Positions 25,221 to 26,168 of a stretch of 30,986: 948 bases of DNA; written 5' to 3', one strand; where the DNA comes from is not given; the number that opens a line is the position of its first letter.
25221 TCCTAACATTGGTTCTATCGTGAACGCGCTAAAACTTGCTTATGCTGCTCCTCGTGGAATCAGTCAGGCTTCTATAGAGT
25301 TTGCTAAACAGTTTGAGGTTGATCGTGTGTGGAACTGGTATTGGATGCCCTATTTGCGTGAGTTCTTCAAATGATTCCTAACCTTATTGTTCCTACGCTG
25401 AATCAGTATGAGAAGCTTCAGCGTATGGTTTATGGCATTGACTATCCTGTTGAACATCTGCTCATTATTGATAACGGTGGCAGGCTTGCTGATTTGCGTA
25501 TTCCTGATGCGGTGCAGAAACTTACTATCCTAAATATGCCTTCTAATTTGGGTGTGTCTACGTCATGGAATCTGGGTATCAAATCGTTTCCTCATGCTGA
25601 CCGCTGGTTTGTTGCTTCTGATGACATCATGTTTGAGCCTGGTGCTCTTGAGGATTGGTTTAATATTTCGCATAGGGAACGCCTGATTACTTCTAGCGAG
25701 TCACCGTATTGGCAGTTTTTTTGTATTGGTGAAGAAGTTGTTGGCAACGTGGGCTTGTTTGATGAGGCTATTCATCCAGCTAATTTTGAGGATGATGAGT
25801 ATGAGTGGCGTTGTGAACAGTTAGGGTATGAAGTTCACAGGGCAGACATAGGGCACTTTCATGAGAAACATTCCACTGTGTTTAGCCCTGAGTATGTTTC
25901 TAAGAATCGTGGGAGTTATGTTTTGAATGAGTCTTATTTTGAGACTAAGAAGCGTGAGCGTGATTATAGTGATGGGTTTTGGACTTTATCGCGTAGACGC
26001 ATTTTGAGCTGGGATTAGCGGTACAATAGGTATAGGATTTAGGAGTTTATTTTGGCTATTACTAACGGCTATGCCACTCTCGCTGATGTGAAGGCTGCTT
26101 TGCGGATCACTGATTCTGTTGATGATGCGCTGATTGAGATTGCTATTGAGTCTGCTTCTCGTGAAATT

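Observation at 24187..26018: Glycosyltransferase pair embedded in the virion-assembly operon between capsid and connector genes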

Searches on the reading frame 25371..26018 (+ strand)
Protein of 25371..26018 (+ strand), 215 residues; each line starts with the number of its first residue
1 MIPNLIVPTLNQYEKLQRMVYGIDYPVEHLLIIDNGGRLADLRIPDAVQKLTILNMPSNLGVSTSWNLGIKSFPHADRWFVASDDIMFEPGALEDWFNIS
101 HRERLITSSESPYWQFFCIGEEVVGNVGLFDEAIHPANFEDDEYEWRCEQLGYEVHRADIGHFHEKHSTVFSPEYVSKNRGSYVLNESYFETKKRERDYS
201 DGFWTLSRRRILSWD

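Call 5: search_protein_families(library=pfam, proteins=[window:25371-26018:+], max_evalue=0.01)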
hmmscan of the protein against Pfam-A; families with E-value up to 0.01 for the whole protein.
window:25371-26018:+ (215 aa): 0 families

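Call 6: search_protein_families(library=phrogs, proteins=[window:25371-26018:+], max_evalue=0.001)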
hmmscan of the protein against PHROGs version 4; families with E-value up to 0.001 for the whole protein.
window:25371-26018:+ (215 aa): 2 families
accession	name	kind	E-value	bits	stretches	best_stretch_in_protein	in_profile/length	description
phrog_29879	-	moron, auxiliary metabolic gene and host takeover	7e-42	144.5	1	1-207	4-230/239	galactosyl transferase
phrog_2456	-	moron, auxiliary metabolic gene and host takeover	8.9e-06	26.4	0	100-182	124-204/239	glycosyltransferase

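Call 9: search_dna_similar(query=window:25371-26018:+, collection=phages, mode=protein, max_rows=40)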
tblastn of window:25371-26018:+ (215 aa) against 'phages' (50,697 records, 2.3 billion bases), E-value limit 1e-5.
Records with a match: 3; places in all: 3; records where one place covers at least 80% of the query: 3.
Best place of each record, by identity: <60% 3.
By first word of the organism name: Synechococcus 2; Pontimonas 1.
By host as written in the record: Synechococcus sp. CB0101 2; Pontimonas salivibrio CL-TW6 1.
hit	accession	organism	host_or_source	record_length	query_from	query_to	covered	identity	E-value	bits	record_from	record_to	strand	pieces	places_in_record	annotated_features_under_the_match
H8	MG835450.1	Pontimonas phage phiPsal1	Pontimonas salivibrio CL-TW6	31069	1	193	90%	43.9%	6e-45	164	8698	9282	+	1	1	GT2 family glycosyltransferase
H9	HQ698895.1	Synechococcus phage S-CBS4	Synechococcus sp. CB0101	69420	7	193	87%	26.7%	6e-9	61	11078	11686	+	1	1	hypothetical protein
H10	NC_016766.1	Synechococcus phage S-CBS4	Synechococcus sp. CB0101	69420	7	193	87%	26.7%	6e-9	61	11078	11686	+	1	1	galactosyl transferase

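Call 28: find_homologous_proteins(query=window:25371-26018:+)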
Query window:25371-26018:+ (215 aa): 522 proteins with E <= 0.001 among 620 candidates; the best 120 are listed.
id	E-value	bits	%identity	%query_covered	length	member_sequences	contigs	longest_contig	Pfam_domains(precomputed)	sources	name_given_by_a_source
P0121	8.1e-142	489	96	100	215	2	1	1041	-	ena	-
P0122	4.2e-138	476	94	100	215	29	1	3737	-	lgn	-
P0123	1.1e-121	423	80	100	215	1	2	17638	PF00535.33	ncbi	-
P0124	6.0e-112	391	75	100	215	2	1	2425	PF00535.33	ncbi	-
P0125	1.3e-100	354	70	100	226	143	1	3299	-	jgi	jgi:GT2 family glycosyltransferase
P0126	5.8e-100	352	69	100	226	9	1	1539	-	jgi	jgi:glycosyltransferase involved in cell wall biosynthesis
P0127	3.1e-97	343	69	100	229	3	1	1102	PF00535.33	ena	-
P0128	1.7e-96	340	67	100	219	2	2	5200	PF00535.33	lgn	-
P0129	4.8e-95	336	68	100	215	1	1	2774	-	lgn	-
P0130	8.1e-95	335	66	100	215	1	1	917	PF00535.33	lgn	-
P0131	9.4e-94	331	67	100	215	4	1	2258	-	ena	-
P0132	2.4e-88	314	63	100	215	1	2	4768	-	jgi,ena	jgi:hypothetical protein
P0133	2.7e-86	307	63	100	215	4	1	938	PF00535.33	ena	-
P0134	2.0e-83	298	60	98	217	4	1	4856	-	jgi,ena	-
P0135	9.7e-83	295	58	100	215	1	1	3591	PF00535.33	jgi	-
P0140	1.9e-78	281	55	100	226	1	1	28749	PF00535.33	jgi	jgi:GT2 family glycosyltransferase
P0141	3.4e-78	281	55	100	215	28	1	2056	PF00535.33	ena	-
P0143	7.1e-78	279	56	100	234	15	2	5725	PF00535.33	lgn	-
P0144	1.0e-77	279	55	100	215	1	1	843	PF00535.33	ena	-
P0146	1.4e-77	279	55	100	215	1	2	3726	PF00535.33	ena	-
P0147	3.3e-77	277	57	100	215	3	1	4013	PF00535.33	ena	-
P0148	3.6e-77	277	55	100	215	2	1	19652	PF00535.33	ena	-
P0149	6.9e-77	276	54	100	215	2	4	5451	PF00535.33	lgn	-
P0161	1.1e-72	262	56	100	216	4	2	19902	PF00535.33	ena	-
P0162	9.0e-72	259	56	100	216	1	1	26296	PF00535.33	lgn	-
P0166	7.8e-71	256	54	100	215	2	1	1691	PF00535.33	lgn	-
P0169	8.7e-70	253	54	100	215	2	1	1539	PF00535.33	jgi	-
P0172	6.1e-69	250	56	100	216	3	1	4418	PF00535.33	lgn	-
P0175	6.4e-68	247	52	100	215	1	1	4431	PF00535.33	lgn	-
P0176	1.2e-67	246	51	100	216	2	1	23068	PF00535.33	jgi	jgi:GT2 family glycosyltransferase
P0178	1.4e-66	243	53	100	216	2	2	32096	PF00535.33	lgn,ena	-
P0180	2.5e-66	242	53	100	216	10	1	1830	PF00535.33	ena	-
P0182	1.8e-65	239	52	100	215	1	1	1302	PF00535.33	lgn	-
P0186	2.3e-64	235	52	100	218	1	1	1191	PF00535.33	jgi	jgi:GT2 family glycosyltransferase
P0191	1.6e-61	226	49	100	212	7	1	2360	PF00535.33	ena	-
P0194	7.3e-61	224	48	100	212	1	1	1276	PF00535.33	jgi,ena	jgi:GT2 family glycosyltransferase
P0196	7.5e-61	224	48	100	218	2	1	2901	PF00535.33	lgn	-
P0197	8.1e-61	224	49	100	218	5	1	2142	PF00535.33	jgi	jgi:GT2 family glycosyltransferase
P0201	2.3e-60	222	50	100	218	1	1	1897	PF00535.33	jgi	jgi:GT2 family glycosyltransferase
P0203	4.5e-60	221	49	100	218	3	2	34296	PF00535.33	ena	-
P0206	5.6e-60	221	49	100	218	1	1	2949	PF00535.33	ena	-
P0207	8.9e-60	220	49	100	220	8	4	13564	PF00535.33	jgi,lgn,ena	-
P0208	1.7e-59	219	47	100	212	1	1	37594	PF00535.33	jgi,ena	jgi:GT2 family glycosyltransferase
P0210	3.6e-59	218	48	100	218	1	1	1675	PF00535.33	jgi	-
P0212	4.5e-59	218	49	98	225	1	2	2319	PF00535.33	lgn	-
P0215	6.8e-59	217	49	100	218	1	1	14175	PF00535.33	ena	-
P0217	7.1e-59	217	47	100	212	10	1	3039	PF00535.33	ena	-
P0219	8.9e-59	217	48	100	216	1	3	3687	PF00535.33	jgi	jgi:GT2 family glycosyltransferase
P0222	1.3e-58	216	49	100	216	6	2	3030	PF00535.33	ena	-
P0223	1.6e-58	216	47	100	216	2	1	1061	PF00535.33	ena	-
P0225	1.9e-58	216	47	100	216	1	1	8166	PF00535.33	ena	-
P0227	2.2e-58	216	45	100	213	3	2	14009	PF00535.33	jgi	jgi:GT2 family glycosyltransferase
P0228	2.8e-58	215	49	98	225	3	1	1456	PF00535.33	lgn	-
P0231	5.6e-58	214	47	100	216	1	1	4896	PF00535.33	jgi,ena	-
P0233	5.8e-58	214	46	100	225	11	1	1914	PF00535.33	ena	-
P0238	1.3e-57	213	48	100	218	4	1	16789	PF00535.33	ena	-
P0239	1.4e-57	213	49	100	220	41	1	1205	PF00535.33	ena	-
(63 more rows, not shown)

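Call 30: search_solved_structures(query=window:25371-26018:+, max_evalue=1)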
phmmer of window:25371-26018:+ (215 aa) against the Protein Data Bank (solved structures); distinct sequences matched with E-value up to 1: 2.
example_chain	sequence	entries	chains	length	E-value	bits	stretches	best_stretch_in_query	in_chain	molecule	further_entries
6p61_A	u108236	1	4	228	0.42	13.5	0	6-73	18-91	Glycosyltransferase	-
3d5n_A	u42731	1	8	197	0.92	12.4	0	37-88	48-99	Q97W15_SULSO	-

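Call 43: predict_structure(alignment_id=A1)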
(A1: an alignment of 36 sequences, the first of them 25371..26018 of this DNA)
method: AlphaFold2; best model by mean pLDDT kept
length: 215 residues; sequences in the alignment: 36
mean_pLDDT: 91.9   pTM: 0.89
mean pLDDT of the five models: 91.9, 91.9, 91.0, 89.8, 88.8
residues with pLDDT >= 90: 156; 70-90: 55; 50-70: 4; < 50: 0
segments of 3 or more residues with pLDDT < 50: none
pLDDT, mean of each block of 10 residues (from residue 1): 96 94 97 93 95 92 93 98 95 98 96 94 96 79 94 96 83 81 89 93 84 80
secondary structure, 60 per line:
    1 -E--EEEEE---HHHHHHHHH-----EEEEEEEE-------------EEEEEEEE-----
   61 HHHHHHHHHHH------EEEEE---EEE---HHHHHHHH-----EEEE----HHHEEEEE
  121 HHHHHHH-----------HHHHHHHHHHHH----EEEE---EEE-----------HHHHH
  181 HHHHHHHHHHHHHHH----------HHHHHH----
elements in order: E5-9 H13-21 E27-34 E48-55 H61-71 E78-82 E86-88 H92-99 E105-108 E116-120 H121-127 H139-150 E155-158 E162-164 H176-195 H206-211

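Call 49: fold_search(model_id=the predicted structure, library=pdb)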
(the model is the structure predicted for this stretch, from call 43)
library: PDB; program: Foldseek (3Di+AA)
matches with E <= 10: 1413; with E <= 0.001: 398
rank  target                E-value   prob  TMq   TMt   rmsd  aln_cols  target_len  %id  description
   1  9jn3_A                2.3e-08  1.00  0.54  0.41  13.0       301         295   13  Crystal structure of AvpGT in complex with Ara-A (released 2025-01-29)
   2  6yv7_B                3.6e-08  1.00  0.60  0.40   8.3       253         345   13  Mannosyltransferase PcManGT from Pyrobaculum calidifontis (released 2020-07-22)
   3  9jma_A                3.8e-08  1.00  0.61  0.45   8.1       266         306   14  Crystal structure of glycosyltransferase AvpGT (released 2025-01-29)
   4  6h21_B                5.9e-08  1.00  0.51  0.37  13.1       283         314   14  TarP-UDP-GlcNAc-Mn (released 2018-09-26)
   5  9jn3_B                9.3e-08  1.00  0.59  0.45   6.0       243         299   14  Crystal structure of AvpGT in complex with Ara-A (released 2025-01-29)
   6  6h2n_B                1.1e-07  1.00  0.52  0.37  12.9       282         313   14  TarP-UDP-GlcNAc-Mg (released 2018-09-26)
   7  6h4m_D                1.4e-07  1.00  0.52  0.37  12.3       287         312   15  TarP-UDP-GlcNAc-3RboP (released 2018-09-26)
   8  6h21_A                1.5e-07  1.00  0.53  0.38  11.7       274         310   16  TarP-UDP-GlcNAc-Mn (released 2018-09-26)
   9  6h2n_C                1.5e-07  1.00  0.52  0.37  12.7       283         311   15  TarP-UDP-GlcNAc-Mg (released 2018-09-26)
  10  6h4f_C                1.8e-07  1.00  0.52  0.37  12.3       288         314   15  TarP-3RboP (released 2018-09-26)
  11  6h4f_F                1.8e-07  1.00  0.52  0.37  12.3       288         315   15  TarP-3RboP (released 2018-09-26)
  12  9omn_B                2.0e-07  1.00  0.58  0.48   9.8       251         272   18  WrtF fucosyltransferase - GDP-2-deoxy-2-fluoro-beta-L-fucose (released 2025-10-29)
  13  6h4f_E                2.3e-07  1.00  0.51  0.37  12.4       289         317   15  TarP-3RboP (released 2018-09-26)
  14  6h4f_B                2.3e-07  1.00  0.51  0.36  12.5       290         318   15  TarP-3RboP (released 2018-09-26)
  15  6h4m_H                2.4e-07  1.00  0.51  0.36  12.6       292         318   15  TarP-UDP-GlcNAc-3RboP (released 2018-09-26)
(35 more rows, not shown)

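Call 56: get_annotated_region(hit=H10, flank=7000)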
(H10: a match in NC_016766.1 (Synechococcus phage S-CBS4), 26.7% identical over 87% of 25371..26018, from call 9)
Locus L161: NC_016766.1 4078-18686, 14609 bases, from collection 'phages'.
description: Synechococcus phage S-CBS4, complete genome.
organism: Synechococcus phage S-CBS4 (NCBI taxid 756275)
taxonomy: Viruses; Duplodnaviria; Heunggongvirae; Uroviricota; Caudoviricetes
host: Synechococcus sp. CB0101; source: -; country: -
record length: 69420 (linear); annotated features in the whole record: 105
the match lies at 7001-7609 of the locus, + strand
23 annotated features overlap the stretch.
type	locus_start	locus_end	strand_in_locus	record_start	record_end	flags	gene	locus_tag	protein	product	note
CDS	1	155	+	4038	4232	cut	rnf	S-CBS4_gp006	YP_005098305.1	nitrogen fixation protein-like protein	Rnf-Nqr; similar to Rhodobacter-specific nitrogen fixation protein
CDS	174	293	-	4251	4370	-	-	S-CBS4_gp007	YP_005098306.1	hypothetical protein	-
CDS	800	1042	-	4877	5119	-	-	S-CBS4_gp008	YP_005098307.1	hypothetical protein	-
CDS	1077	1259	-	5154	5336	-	-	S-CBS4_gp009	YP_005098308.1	hypothetical protein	-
CDS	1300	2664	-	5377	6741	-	terL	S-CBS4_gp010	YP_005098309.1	terminase large subunit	-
CDS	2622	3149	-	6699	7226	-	-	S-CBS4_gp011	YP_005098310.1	hypothetical protein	-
CDS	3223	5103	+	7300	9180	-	-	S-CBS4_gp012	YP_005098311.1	portal protein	-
CDS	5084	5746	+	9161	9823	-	-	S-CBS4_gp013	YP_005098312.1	hypothetical protein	-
CDS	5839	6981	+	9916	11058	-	-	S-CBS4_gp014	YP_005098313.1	glycosyltransferase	-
CDS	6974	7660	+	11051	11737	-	-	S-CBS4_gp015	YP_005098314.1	galactosyl transferase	-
CDS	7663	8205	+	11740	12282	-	-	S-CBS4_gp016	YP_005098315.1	SAM-dependent methyltransferase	-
CDS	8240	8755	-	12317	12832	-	-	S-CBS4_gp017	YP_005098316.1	HNH endonuclease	-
CDS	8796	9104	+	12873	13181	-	-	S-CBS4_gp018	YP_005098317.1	hypothetical protein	-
CDS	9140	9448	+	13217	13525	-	-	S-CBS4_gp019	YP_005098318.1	hypothetical protein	-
CDS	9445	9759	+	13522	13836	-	-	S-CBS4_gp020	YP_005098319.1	hypothetical protein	-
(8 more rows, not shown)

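Call 88: search_protein_families(library=pfam, proteins=[L161:5839-6981:+, L161:6974-7660:+, L161:7663-8205:+], max_evalue=0.01)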
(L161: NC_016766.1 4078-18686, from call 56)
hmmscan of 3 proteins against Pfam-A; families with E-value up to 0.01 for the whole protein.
L161:5839-6981:+ (380 aa): 3 families
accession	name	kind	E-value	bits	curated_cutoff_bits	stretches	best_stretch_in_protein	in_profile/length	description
PF13439.12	Glyco_transf_4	-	0.0001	22.8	28.5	1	2-142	8-168/170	Glycosyltransferase Family 4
PF00534.26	Glycos_transf_1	-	0.00015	21.8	26.4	0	245-292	84-131/172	Glycosyl transferases group 1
PF13692.12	Glyco_trans_1_4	-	0.002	18.8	27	0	165-291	4-114/142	Glycosyl transferases group 1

L161:6974-7660:+ (228 aa): 1 family
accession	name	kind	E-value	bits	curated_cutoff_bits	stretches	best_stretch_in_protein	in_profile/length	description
PF00535.33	Glycos_transf_2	-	0.0004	20.8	23.3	1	7-135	1-127/168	Glycosyl transferase family 2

L161:7663-8205:+ (180 aa): 4 families
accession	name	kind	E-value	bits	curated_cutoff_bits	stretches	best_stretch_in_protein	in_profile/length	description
PF13489.12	Methyltransf_23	-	3.8e-07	30.4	27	1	1-110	1-117/164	Methyltransferase domain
PF08241.18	Methyltransf_11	-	5.2e-06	27.5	21.2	1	61-109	47-95/95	Methyltransferase domain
PF08242.18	Methyltransf_12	-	4.8e-05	24.5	30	1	68-107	56-98/98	Methyltransferase domain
PF13649.12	Methyltransf_25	-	0.00043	21.4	27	1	63-105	53-97/97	Methyltransferase domain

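Call 98: search_protein_families(library=ncbifam, proteins=[window:25371-26018:+], max_evalue=0.01)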
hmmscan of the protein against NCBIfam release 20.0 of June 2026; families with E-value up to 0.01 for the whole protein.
window:25371-26018:+ (215 aa): 1 family
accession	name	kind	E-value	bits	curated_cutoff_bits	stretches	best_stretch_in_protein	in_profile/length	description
TIGR01556.1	rhamnosyltran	subfamily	1.2e-05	24.7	200.55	0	14-72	8-68/281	rhamnosyltransferase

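Call 99: fold_search(model_id=the predicted structure, library=viral)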
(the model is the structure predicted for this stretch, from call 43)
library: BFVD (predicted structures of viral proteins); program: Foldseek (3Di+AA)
matches with E <= 10: 940; with E <= 0.001: 227
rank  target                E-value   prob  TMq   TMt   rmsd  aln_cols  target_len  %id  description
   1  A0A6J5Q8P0            2.2e-23  1.00  0.92  0.92   1.8       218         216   38  Glycosyltransferase 2-like [uncultured Caudovirales phage]
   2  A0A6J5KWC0            6.7e-17  1.00  0.88  0.44   3.1       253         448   26  Glycosyltransferase 2-like [uncultured Caudovirales phage]
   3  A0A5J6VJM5            1.6e-15  1.00  0.72  0.31   8.2       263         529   19  Glycosyltransferase 2-like domain-containing protein [Megaviridae environmental sample]
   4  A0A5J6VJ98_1          2.1e-14  1.00  0.74  0.22   8.5       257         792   20  Glycosyltransferase family 2 [Megaviridae environmental sample]
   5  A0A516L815            6.3e-14  1.00  0.85  0.80   2.8       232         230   21  (no name in the UniProt tables at hand)
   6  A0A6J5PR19            1.8e-09  1.00  0.65  0.67   5.1       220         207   19  Glycosyltransferase 2-like [uncultured Caudovirales phage]
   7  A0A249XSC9            2.1e-09  1.00  0.66  0.60   6.6       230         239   16  (no name in the UniProt tables at hand)
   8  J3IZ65                3.8e-09  1.00  0.65  0.56   5.7       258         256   14  (no name in the UniProt tables at hand)
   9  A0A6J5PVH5            1.1e-08  1.00  0.66  0.23   4.4       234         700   15  6-hydroxymethylpterin diphosphokinase MptE-like [uncultured Caudovirales phage]
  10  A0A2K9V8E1            1.8e-08  1.00  0.58  0.13   8.4       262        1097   15  Glycosyltransferase [Bandra megavirus]
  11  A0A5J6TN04            2.0e-08  1.00  0.57  0.56   5.0       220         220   14  (no name in the UniProt tables at hand)
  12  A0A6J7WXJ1            2.9e-08  1.00  0.71  0.66   3.8       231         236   14  Glyco_tranf_GTA_type domain containing protein [uncultured Caudovirales phage]
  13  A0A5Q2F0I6            4.0e-08  1.00  0.64  0.34   6.2       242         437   15  Glycosyltransferase [Gordonia phage Sixama]
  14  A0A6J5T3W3            5.6e-08  1.00  0.67  0.15   3.5       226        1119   11  Glyco_tranf_GTA_type domain containing protein [uncultured Caudovirales phage]
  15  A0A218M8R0            6.7e-08  1.00  0.60  0.34   5.5       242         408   15  (no name in the UniProt tables at hand)
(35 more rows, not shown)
